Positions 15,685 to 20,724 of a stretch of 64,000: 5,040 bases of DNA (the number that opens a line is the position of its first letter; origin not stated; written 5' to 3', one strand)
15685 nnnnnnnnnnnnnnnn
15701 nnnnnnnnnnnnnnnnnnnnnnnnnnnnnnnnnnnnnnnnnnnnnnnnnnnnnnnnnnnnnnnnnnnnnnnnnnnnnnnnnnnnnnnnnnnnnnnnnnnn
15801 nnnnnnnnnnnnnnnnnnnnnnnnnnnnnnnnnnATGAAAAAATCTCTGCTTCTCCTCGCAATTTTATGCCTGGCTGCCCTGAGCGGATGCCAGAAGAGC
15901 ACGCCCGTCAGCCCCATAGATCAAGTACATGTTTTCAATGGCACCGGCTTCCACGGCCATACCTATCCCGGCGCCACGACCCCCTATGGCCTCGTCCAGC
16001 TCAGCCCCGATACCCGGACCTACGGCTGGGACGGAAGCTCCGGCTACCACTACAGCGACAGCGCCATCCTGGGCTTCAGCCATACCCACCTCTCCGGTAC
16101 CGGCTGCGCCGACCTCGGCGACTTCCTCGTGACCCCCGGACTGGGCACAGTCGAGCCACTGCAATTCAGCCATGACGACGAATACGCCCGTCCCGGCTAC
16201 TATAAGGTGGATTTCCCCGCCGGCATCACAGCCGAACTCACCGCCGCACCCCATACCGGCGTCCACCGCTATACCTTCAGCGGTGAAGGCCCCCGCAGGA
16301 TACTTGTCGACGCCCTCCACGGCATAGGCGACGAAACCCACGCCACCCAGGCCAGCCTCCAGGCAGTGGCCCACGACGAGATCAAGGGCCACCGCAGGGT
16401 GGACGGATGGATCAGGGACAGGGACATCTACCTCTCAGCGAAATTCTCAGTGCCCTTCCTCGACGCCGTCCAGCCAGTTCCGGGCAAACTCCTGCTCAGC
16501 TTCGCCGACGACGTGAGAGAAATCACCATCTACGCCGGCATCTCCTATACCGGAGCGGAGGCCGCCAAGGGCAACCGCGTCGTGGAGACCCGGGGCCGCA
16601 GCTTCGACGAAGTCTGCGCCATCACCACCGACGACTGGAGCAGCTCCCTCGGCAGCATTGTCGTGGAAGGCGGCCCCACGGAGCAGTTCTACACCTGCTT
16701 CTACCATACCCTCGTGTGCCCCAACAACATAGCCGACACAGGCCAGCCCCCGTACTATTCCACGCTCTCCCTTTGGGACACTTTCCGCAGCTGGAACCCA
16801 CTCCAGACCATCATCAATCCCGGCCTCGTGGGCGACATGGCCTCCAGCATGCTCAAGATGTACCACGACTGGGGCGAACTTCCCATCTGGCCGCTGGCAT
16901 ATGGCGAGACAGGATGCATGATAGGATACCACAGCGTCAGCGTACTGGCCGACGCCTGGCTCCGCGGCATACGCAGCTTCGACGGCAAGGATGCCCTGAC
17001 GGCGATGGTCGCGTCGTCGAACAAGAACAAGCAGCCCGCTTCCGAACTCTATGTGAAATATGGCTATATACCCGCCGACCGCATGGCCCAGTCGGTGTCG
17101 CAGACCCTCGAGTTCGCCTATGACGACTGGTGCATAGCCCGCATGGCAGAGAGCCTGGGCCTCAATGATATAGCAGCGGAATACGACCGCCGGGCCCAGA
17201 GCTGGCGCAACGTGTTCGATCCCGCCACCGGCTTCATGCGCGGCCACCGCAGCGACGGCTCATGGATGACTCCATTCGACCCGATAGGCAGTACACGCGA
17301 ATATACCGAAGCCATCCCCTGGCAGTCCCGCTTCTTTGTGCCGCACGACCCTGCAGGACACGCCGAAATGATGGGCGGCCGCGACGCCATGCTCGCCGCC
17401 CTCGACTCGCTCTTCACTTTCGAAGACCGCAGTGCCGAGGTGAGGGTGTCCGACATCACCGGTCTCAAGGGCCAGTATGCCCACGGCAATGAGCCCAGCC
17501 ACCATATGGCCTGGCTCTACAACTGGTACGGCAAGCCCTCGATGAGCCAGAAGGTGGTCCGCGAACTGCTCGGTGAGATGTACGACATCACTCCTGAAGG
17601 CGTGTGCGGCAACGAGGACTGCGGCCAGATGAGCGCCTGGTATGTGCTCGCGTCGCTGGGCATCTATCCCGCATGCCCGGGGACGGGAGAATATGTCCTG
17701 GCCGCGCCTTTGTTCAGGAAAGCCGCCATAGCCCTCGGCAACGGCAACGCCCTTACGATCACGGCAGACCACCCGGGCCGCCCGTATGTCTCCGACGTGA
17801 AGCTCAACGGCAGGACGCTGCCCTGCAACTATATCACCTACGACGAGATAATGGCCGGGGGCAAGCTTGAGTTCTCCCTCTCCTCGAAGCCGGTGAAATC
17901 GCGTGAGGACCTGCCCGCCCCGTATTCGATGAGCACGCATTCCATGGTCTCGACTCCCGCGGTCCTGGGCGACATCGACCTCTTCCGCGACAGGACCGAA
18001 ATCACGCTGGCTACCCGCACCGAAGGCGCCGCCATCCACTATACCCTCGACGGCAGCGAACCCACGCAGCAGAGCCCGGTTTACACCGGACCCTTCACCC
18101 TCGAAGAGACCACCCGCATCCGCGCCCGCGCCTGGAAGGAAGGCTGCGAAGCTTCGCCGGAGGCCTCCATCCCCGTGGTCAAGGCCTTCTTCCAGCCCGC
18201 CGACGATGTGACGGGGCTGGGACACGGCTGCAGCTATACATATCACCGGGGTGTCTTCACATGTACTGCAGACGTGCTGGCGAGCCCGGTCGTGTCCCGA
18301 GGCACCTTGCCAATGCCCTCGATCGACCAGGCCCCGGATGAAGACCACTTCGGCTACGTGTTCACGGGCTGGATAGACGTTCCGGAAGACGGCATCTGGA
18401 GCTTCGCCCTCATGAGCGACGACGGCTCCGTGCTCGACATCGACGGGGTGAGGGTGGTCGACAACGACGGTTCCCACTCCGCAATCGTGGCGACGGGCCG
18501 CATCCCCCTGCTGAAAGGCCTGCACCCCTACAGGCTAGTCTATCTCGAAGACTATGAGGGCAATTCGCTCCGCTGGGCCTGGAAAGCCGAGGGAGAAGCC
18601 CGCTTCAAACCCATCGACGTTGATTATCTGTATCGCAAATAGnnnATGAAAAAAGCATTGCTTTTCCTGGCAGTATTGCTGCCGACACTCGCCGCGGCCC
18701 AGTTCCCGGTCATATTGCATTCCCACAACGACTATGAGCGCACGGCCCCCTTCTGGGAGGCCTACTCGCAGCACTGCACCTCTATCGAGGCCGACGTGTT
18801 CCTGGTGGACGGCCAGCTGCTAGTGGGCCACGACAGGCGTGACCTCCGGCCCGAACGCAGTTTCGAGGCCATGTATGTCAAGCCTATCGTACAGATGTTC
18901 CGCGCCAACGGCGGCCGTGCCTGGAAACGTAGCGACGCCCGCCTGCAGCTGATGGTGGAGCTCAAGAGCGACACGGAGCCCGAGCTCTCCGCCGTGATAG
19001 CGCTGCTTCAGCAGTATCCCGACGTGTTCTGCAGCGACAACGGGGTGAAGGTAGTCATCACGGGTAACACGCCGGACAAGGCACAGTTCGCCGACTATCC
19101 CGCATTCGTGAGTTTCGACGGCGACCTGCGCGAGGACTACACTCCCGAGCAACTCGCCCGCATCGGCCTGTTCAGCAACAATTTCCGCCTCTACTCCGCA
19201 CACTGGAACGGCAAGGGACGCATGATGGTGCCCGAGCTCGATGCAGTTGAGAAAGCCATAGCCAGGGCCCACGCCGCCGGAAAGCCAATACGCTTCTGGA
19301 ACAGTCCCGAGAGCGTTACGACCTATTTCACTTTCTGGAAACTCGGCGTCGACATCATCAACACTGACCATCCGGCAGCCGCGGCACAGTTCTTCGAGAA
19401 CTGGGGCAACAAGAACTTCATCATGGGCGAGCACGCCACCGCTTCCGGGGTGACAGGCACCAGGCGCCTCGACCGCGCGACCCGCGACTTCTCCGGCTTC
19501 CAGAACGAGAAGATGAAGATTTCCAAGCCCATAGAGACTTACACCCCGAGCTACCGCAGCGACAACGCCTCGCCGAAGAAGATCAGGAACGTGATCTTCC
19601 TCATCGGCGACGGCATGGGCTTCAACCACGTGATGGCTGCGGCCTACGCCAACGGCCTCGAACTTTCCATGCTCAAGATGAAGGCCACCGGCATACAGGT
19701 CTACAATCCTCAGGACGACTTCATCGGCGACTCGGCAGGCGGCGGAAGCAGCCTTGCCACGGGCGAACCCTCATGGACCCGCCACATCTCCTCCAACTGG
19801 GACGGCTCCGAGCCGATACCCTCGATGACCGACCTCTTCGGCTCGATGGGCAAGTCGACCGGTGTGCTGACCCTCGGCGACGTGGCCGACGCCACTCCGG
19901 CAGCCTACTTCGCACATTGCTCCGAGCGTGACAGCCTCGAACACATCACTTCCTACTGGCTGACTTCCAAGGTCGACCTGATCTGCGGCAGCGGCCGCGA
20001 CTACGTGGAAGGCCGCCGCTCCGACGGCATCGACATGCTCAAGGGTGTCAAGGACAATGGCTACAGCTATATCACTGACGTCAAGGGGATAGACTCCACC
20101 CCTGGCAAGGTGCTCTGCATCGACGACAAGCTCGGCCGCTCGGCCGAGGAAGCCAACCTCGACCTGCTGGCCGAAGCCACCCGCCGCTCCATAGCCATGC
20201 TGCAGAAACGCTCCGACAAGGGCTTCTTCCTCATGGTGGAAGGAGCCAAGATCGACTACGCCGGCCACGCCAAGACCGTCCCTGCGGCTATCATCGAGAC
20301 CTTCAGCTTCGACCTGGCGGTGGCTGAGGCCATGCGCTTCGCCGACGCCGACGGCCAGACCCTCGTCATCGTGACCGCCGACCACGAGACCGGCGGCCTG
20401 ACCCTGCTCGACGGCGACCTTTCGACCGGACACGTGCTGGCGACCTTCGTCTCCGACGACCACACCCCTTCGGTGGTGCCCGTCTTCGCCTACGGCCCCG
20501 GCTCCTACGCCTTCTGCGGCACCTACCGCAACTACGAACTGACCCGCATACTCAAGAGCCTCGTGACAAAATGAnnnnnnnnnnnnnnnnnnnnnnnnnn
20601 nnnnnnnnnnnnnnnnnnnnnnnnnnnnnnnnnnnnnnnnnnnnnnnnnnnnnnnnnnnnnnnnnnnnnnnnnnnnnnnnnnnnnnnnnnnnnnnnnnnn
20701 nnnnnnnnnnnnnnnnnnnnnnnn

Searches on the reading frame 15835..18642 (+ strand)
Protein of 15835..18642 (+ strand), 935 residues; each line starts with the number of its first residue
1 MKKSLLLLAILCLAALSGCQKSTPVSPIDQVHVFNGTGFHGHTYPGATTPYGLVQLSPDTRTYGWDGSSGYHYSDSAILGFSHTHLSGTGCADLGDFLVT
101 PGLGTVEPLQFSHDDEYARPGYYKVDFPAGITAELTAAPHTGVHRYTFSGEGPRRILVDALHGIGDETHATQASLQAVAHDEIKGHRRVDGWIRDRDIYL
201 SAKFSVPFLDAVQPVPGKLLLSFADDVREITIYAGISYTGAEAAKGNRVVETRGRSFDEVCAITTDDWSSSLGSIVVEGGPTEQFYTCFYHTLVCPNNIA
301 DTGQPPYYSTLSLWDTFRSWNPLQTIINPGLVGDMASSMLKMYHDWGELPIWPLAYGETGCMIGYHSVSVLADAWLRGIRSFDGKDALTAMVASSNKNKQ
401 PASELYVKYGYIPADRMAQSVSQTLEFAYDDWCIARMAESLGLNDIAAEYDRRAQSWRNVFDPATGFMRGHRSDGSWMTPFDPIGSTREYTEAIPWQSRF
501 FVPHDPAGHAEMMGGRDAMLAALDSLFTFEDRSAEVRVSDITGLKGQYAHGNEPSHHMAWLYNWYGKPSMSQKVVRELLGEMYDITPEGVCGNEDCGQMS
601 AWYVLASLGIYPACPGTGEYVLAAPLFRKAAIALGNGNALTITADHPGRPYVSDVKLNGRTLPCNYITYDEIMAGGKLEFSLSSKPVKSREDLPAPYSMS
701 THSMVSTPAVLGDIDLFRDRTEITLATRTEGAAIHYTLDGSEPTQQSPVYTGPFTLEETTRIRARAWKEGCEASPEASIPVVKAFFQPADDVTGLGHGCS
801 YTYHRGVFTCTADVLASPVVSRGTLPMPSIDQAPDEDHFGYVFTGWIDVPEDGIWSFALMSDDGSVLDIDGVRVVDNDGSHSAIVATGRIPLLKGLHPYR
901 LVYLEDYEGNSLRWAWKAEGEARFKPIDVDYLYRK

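Call 8: search_protein_families(library=pfam, proteins=[window:15835-18642:+], max_evalue=0.0001)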
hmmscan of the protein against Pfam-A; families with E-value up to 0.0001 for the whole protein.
window:15835-18642:+ (935 aa): 5 families
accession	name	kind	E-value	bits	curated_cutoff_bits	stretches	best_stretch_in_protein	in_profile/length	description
PF07971.18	Glyco_hydro_92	-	1.5e-152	509.3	24.6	1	244-683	2-463/464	Glycosyl hydrolase family 92 catalytic domain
PF17678.7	Glyco_hydro_92N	-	7.2e-58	196.6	34.5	1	31-210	2-194/236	Glycosyl hydrolase family 92 N-terminal domain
PF13290.12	CHB_HEX_C_1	-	3.8e-18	65.6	22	1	720-774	9-63/67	Chitobiase/beta-hexosaminidase C-terminal domain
PF13287.12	Fn3_assoc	-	1.5e-15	57.5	23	1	723-773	1-51/59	Fn3 associated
PF07691.17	PA14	-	1.1e-11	45.2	24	1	831-927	38-144/147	PA14 domain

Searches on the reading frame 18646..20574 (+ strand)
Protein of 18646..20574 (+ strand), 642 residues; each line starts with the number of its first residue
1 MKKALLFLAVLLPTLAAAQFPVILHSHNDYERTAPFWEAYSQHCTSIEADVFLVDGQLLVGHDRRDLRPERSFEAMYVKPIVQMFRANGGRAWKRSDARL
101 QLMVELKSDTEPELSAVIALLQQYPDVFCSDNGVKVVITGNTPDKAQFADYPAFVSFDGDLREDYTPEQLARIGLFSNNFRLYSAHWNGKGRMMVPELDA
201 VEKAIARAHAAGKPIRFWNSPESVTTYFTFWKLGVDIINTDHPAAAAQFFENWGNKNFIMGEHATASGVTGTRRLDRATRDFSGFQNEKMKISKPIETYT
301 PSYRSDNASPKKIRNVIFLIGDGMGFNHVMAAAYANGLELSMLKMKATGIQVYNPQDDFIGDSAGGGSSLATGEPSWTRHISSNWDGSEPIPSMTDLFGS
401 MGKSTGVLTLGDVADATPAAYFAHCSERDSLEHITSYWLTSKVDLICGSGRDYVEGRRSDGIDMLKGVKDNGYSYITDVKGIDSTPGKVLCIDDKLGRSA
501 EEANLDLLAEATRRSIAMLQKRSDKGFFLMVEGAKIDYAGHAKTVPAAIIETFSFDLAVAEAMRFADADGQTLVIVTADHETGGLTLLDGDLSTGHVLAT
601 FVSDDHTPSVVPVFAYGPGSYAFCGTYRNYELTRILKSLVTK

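Call 8: search_protein_families(library=pfam, proteins=[window:18646-20574:+], max_evalue=0.0001)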
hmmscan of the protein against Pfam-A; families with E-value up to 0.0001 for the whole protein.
window:18646-20574:+ (642 aa): 2 families
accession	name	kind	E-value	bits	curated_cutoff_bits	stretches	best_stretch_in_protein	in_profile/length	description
PF00245.25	Alk_phosphatase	-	5e-46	157.9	24.4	1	313-587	1-322/423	Alkaline phosphatase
PF01676.23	Metalloenzyme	-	1.5e-06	28.4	24.3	1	511-620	134-225/252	Metalloenzyme superfamily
